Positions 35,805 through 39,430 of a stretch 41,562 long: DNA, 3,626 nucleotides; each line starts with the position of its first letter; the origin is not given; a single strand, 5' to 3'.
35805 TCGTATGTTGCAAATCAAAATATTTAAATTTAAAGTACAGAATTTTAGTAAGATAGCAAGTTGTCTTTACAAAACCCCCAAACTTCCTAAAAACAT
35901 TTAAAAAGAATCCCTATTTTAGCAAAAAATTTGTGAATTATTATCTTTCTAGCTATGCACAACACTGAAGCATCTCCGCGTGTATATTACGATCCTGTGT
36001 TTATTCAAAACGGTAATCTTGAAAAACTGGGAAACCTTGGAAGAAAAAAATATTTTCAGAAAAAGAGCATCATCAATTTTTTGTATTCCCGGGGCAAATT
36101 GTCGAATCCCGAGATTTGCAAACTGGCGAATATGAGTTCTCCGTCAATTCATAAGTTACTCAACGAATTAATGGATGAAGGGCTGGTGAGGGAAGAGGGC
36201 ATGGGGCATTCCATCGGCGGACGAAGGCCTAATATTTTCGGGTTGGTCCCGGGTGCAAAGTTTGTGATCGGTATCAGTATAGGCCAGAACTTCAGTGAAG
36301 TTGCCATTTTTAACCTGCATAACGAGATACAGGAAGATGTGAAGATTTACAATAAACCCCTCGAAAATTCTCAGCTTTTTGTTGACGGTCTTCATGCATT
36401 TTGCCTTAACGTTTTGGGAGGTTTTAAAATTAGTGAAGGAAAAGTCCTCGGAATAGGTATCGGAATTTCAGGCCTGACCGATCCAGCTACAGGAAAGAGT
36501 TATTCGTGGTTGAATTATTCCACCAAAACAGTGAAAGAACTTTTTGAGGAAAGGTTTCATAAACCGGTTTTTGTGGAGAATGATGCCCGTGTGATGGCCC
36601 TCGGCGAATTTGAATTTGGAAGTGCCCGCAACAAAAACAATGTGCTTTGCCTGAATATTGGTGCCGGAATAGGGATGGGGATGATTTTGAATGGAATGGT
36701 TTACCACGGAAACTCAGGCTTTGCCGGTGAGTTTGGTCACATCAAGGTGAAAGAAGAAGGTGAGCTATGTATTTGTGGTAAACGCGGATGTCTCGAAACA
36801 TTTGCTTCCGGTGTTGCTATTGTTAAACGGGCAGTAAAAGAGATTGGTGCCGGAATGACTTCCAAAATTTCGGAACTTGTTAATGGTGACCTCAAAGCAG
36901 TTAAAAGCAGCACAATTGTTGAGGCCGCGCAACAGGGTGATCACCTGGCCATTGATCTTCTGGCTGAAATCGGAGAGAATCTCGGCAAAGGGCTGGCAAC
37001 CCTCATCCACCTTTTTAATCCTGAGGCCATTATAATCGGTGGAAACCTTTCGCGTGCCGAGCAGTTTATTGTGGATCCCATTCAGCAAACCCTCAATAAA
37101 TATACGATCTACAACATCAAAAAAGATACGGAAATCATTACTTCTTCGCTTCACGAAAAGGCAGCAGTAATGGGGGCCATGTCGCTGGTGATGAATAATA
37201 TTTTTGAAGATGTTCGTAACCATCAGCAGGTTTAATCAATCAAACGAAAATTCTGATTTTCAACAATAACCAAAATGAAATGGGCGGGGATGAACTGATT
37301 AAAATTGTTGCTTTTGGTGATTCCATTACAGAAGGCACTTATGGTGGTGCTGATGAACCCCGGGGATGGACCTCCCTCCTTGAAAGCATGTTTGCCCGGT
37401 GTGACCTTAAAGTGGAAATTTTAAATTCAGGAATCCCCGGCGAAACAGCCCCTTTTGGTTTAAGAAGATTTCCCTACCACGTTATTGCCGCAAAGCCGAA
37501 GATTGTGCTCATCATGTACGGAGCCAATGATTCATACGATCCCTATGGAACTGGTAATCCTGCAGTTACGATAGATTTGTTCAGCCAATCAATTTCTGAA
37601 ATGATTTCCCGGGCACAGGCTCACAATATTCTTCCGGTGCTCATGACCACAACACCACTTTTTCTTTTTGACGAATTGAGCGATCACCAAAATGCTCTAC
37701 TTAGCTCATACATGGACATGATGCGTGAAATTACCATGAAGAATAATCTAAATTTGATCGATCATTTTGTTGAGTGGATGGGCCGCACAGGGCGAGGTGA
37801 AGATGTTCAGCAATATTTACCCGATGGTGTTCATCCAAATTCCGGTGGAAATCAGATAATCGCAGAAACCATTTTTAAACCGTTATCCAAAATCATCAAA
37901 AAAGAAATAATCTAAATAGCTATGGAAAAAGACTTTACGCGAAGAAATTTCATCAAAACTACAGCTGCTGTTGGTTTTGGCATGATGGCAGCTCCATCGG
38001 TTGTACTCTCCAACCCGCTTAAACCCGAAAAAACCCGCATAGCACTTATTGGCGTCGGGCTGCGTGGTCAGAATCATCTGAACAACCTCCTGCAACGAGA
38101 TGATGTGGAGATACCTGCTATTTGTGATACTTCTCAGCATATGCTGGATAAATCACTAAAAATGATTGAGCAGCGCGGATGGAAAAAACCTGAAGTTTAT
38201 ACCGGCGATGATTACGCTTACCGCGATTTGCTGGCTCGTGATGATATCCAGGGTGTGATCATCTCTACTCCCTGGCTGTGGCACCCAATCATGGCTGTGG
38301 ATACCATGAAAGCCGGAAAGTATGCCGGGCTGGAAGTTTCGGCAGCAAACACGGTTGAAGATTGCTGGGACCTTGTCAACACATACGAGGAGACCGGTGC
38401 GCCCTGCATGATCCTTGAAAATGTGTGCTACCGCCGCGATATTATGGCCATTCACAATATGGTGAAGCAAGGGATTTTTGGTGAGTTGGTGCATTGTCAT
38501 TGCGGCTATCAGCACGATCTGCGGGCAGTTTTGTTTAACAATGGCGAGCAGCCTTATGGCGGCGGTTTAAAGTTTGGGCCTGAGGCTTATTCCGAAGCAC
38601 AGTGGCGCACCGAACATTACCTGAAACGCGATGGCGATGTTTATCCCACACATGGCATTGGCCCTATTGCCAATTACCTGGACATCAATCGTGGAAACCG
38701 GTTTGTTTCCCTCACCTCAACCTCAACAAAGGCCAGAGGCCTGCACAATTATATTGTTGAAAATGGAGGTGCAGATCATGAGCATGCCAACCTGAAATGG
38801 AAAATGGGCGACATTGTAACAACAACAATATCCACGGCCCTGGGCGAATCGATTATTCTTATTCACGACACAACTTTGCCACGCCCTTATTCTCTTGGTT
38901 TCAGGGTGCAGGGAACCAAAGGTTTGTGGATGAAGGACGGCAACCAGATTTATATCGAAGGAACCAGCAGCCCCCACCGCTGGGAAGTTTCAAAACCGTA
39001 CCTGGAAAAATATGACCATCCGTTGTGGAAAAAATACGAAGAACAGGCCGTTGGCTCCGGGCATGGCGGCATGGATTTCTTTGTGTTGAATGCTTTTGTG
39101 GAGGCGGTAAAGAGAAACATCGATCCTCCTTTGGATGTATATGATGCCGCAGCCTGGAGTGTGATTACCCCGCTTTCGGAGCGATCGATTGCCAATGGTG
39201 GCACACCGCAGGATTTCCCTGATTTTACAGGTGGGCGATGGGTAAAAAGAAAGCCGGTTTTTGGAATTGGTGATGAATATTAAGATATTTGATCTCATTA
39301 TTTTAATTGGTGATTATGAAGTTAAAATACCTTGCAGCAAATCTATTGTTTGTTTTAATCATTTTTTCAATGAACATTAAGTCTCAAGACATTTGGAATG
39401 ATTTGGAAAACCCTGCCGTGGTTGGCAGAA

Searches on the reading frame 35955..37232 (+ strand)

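Call 8: search_protein_families(library=pfam, proteins=[window:35955-37232:+], max_evalue=0.001)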
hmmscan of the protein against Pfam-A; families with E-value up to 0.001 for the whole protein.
window:35955-37232:+ (426 aa): 4 families
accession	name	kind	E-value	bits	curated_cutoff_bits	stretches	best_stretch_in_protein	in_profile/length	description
PF00480.26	ROK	-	3.3e-63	214.4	22.9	1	105-413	2-292/294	ROK family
PF13412.12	HTH_24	-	1e-06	28.7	21.9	1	37-79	6-48/48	Winged helix-turn-helix DNA-binding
PF09339.16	HTH_IclR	-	3.3e-05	24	22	1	46-81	16-51/52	IclR helix-turn-helix domain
PF12802.13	MarR_2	-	4.6e-05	23.9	27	1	38-80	9-52/61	MarR family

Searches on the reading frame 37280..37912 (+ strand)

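Call 8: search_protein_families(library=pfam, proteins=[window:37280-37912:+], max_evalue=0.001)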
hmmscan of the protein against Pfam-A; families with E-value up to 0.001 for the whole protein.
window:37280-37912:+ (211 aa): 4 families
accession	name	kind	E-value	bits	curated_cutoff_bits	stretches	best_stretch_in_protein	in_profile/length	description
PF13472.12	Lipase_GDSL_2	-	1.2e-23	85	32.9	1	11-193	1-178/178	GDSL-like Lipase/Acylhydrolase family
PF00657.28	Lipase_GDSL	-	3.9e-21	76.6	23.6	1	9-197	1-207/208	GDSL-like Lipase/Acylhydrolase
PF25182.1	NonGDSL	-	4.9e-05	23.2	80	1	7-163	28-173/220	Non-GDSL lipase-like family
PF04311.20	DUF459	-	0.0001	22.2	27.2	1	70-200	57-196/197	Protein of unknown function (DUF459)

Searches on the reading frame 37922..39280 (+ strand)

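Call 8: search_protein_families(library=pfam, proteins=[window:37922-39280:+], max_evalue=0.001)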
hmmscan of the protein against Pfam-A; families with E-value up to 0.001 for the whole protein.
window:37922-39280:+ (453 aa): 2 families
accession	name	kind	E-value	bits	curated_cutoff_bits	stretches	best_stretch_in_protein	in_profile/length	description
PF21252.2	Glyco_hydro_109_C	-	1.9e-87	291.8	27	1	175-355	1-185/187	Glycosyl hydrolase 109, C-terminal domain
PF01408.29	GFO_IDH_MocA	-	6.5e-09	36.9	24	1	39-163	2-117/120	Oxidoreductase family, NAD-binding Rossmann fold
